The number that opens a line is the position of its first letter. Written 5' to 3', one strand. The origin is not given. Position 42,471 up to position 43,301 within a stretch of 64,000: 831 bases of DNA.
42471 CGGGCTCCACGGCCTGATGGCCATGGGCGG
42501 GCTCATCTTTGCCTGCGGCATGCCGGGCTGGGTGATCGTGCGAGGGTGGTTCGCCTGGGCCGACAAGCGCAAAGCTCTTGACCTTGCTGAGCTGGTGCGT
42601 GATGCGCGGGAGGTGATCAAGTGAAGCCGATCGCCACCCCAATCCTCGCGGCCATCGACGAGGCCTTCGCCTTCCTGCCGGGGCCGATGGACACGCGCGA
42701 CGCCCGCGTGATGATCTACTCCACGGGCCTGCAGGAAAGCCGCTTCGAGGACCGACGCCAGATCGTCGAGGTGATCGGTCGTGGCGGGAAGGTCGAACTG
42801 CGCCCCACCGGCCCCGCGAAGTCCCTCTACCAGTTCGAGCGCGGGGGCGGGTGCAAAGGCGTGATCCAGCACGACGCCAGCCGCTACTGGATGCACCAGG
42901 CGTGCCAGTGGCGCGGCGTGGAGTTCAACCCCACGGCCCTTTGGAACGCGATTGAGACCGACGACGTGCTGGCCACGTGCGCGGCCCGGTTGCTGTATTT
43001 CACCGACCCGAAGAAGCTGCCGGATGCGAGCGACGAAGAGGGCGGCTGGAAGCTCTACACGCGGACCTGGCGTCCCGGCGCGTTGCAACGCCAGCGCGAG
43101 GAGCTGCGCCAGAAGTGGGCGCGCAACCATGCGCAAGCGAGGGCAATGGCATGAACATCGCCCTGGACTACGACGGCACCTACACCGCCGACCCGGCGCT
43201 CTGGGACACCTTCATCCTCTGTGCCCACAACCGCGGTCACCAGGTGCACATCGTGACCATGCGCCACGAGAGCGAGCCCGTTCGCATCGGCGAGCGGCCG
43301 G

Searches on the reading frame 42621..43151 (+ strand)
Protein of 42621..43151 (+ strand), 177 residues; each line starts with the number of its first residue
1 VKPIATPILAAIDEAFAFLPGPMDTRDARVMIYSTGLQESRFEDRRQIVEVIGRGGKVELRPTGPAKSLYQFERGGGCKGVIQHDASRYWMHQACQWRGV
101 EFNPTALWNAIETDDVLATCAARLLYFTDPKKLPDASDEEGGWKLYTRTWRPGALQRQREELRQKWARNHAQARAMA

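Call 29: search_protein_families(library=phrogs, proteins=[window:42621-43151:+], max_evalue=0.001)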
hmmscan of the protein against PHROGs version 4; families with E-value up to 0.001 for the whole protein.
window:42621-43151:+ (177 aa): 1 family
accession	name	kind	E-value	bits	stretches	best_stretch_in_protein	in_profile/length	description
phrog_3108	-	unknown function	4.3e-34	118.5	1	11-166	10-152/160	-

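Call 84: search_protein_families(library=pfam, proteins=[window:42621-43151:+], max_evalue=0.01)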
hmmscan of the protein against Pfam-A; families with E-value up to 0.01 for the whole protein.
window:42621-43151:+ (177 aa): 0 families

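Call 108: search_solved_structures(query=window:42621-43151:+, max_evalue=10)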
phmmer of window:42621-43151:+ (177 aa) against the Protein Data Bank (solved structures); distinct sequences matched with E-value up to 10: 8.
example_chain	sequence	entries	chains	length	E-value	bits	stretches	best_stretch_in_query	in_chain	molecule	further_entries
5vhf_d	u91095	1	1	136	0.056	16.2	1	114-161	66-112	26S proteasome non-ATPase regulatory subunit 8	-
5t0c_Ad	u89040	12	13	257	0.16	14.8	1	114-161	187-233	26S proteasome non-ATPase regulatory subunit 8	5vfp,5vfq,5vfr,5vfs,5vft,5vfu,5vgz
22mm_d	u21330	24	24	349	0.21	14.3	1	114-161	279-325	26S proteasome non-ATPase regulatory subunit 8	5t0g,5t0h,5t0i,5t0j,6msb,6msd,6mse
12bm_d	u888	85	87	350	0.22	14.3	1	114-161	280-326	26S proteasome non-ATPase regulatory subunit 8 | RPN12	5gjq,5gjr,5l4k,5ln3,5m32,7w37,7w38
6epc_T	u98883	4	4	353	0.69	12.7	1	115-161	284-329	Proteasome 26S subunit, non-ATPase 8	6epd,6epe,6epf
9l9o_A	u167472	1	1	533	1.4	11.7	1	38-81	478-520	Melatonin-related receptor,Soluble cytochrome b562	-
3oi9_A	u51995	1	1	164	1.6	11.5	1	20-46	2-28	Molybdenum cofactor synthesis domain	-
3pzy_A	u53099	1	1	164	1.6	11.5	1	20-46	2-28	Mog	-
